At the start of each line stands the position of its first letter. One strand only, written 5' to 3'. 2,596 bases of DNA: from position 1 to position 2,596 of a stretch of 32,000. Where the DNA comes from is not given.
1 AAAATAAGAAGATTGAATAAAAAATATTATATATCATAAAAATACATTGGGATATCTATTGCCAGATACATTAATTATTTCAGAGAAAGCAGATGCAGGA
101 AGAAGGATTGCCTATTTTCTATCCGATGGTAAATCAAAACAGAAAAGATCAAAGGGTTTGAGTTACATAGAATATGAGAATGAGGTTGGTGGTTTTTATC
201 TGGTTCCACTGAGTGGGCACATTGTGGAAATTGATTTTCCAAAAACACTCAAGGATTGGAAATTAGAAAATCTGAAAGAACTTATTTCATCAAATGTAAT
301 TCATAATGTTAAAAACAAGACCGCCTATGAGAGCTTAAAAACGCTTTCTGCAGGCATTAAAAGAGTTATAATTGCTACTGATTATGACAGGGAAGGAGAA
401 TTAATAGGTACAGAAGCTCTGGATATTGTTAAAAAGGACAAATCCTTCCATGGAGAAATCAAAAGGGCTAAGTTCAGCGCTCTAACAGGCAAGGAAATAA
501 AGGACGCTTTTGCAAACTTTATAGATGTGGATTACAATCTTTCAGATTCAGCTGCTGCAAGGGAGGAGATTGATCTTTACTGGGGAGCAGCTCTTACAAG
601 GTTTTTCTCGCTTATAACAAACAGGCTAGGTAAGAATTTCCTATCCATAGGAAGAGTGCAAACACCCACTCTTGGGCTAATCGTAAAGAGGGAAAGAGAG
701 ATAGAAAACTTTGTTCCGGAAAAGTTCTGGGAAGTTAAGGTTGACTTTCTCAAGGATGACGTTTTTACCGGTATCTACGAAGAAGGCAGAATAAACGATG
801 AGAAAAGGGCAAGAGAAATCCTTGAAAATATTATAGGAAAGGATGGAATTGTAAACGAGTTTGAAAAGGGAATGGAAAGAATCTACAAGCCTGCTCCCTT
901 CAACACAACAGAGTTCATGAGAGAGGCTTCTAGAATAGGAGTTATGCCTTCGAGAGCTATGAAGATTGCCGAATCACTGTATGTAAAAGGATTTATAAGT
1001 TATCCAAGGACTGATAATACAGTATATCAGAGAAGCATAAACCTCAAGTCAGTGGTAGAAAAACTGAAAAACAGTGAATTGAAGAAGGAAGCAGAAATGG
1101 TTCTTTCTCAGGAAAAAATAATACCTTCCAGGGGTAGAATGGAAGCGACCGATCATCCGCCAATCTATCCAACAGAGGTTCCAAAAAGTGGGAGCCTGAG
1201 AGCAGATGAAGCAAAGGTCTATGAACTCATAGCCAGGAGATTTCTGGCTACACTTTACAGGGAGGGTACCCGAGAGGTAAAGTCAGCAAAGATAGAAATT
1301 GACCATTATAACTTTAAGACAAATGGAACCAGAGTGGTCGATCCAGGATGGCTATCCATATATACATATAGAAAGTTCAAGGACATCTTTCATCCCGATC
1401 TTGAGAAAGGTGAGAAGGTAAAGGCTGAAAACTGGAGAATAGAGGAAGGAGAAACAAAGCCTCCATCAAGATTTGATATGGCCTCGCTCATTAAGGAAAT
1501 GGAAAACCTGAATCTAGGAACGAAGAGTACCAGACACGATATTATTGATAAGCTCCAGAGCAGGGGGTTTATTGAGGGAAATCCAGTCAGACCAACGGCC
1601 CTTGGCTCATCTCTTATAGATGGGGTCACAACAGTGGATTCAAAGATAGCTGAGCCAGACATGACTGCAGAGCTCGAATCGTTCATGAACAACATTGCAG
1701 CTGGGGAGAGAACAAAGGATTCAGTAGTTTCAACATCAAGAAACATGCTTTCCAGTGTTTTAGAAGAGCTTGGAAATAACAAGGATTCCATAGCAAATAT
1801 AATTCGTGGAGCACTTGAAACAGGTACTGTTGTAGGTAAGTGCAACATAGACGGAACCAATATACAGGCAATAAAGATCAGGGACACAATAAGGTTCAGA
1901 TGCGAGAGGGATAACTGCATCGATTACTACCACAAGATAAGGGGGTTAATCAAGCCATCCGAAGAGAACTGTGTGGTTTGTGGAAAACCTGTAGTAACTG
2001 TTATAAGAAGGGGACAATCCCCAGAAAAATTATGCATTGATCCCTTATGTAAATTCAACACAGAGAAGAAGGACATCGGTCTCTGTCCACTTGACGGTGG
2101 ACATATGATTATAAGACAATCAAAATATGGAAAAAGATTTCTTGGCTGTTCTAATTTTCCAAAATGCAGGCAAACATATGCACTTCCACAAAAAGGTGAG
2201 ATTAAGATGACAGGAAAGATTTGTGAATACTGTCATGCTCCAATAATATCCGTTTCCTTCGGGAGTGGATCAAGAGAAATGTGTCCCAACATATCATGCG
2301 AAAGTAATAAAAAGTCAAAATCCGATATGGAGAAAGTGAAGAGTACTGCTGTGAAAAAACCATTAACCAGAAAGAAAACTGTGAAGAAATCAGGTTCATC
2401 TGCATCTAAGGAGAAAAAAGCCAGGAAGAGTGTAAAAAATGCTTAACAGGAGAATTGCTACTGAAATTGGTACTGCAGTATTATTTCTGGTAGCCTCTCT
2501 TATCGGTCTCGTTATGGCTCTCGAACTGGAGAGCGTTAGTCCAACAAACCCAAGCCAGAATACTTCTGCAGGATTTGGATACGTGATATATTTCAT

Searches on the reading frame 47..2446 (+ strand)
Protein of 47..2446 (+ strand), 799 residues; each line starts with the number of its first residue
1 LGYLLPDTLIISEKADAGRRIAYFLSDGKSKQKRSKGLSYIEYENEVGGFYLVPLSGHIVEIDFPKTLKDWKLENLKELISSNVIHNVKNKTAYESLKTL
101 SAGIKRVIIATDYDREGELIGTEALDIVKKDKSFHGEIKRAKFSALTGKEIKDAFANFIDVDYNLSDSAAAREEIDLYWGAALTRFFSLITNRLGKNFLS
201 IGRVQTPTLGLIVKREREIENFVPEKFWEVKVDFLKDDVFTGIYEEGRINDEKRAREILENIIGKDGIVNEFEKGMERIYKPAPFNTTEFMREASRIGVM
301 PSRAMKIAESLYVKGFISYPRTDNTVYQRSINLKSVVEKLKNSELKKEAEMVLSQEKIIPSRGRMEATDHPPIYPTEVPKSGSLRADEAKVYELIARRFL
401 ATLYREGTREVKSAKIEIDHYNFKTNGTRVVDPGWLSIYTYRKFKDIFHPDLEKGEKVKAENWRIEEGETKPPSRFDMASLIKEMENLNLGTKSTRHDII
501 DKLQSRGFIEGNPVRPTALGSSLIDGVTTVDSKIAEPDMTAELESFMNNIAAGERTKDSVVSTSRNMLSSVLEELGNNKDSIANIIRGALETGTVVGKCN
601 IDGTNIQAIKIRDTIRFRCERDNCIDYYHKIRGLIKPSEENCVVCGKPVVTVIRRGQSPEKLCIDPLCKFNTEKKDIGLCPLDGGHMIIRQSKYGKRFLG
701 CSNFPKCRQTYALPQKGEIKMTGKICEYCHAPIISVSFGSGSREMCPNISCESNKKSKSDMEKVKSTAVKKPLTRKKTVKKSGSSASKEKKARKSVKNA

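Call 92: search_protein_families(library=pfam, proteins=[window:47-2446:+], max_evalue=0.001)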
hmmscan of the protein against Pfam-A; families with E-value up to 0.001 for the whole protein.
window:47-2446:+ (799 aa): 3 families
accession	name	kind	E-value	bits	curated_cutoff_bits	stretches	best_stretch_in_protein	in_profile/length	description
PF01131.25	Topoisom_bac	-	4.8e-119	398.5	35.1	1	161-561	2-410/411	DNA topoisomerase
PF01396.24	Zn_ribbon_Top1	-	2.3e-12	46.9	32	1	678-715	2-38/39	Topoisomerase DNA binding C4 zinc finger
PF01751.28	Toprim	-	4.3e-12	46.5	23.1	1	8-145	1-95/96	Toprim domain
